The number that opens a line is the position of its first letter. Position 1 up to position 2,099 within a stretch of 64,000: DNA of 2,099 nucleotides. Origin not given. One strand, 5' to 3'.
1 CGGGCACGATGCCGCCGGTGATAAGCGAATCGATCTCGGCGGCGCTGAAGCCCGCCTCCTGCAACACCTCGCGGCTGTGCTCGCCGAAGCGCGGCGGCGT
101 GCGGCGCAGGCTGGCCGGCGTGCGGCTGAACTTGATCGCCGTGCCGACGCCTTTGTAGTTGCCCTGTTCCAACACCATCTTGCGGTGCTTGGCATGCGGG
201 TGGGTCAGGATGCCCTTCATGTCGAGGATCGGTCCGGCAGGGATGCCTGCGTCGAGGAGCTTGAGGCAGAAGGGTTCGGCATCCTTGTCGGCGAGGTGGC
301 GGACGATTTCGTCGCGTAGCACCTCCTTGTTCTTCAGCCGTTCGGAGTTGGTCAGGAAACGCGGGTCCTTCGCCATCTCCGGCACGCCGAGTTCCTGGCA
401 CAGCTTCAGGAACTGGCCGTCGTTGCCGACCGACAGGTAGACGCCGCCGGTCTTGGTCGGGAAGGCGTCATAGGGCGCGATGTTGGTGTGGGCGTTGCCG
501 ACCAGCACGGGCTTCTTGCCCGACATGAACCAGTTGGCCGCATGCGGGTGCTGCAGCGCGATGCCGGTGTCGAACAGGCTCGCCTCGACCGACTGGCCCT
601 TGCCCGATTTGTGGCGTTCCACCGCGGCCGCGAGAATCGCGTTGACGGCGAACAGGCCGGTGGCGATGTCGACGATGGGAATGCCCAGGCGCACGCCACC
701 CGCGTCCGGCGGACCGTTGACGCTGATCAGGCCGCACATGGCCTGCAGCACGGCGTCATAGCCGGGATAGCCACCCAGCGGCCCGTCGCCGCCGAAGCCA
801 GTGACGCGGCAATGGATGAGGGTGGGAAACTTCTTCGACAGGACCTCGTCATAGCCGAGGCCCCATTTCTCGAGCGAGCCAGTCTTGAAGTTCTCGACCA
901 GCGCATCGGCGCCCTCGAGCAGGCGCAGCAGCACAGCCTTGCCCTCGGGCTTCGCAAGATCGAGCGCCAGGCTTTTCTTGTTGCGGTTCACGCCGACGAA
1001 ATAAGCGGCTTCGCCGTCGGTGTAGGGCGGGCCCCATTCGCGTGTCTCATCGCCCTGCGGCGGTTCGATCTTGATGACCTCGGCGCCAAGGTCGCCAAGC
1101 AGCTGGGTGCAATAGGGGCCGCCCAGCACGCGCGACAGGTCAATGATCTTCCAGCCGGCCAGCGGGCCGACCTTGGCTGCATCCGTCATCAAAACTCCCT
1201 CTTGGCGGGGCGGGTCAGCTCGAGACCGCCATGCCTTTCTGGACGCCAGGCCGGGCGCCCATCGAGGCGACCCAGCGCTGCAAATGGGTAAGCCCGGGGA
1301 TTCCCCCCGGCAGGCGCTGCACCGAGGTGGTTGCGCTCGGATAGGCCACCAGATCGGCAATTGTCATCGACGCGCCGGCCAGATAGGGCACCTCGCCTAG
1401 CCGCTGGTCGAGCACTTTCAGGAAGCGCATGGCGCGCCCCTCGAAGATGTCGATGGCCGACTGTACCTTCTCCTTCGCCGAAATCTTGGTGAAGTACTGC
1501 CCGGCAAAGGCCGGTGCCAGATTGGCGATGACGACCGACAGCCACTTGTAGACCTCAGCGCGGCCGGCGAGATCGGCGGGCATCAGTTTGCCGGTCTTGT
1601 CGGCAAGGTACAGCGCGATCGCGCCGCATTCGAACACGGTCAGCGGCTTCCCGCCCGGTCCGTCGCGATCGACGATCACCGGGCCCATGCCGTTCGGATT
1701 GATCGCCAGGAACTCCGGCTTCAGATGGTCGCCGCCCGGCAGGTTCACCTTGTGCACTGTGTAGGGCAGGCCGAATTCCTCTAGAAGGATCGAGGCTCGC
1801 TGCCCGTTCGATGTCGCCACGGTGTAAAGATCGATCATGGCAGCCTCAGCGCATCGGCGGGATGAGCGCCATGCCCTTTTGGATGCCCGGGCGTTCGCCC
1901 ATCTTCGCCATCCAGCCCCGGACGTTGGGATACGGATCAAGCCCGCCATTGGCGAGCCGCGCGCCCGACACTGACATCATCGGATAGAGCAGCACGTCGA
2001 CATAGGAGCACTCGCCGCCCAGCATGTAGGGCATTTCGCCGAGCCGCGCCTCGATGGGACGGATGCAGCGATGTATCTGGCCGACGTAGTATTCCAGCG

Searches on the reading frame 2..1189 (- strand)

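Call 54: search_protein_families(library=pfam, proteins=[window:2-1189:-], max_evalue=0.01)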
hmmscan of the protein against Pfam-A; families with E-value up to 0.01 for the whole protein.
window:2-1189:- (396 aa): 1 family
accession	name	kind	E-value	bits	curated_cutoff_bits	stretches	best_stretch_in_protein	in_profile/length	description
PF02515.22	CoA_transf_3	-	1.5e-117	393.3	23.3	1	10-372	1-366/366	CoA-transferase family III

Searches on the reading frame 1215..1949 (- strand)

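Call 54: search_protein_families(library=pfam, proteins=[window:1215-1949:-], max_evalue=0.01)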
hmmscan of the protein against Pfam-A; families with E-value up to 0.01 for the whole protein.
window:1215-1949:- (244 aa): 6 families
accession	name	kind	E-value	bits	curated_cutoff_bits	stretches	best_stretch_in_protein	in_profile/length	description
PF13409.12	GST_N_2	-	1.2e-11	45.5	25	1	49-117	5-69/70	Glutathione S-transferase, N-terminal domain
PF02798.26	GST_N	-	7.9e-09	36.2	20.9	1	41-116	5-75/76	Glutathione S-transferase, N-terminal domain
PF00043.30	GST_C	-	1.1e-08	35.6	20.7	1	153-234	11-93/93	Glutathione S-transferase, C-terminal domain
PF13417.12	GST_N_3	-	6.3e-08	33.3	22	1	41-118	1-70/75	Glutathione S-transferase, N-terminal domain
PF14497.11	GST_C_3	-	1.1e-06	29.2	21.6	1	152-238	11-99/104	Glutathione S-transferase, C-terminal domain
PF13410.11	GST_C_2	-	1.3e-05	25.6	24.9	1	165-228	3-68/69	Glutathione S-transferase, C-terminal domain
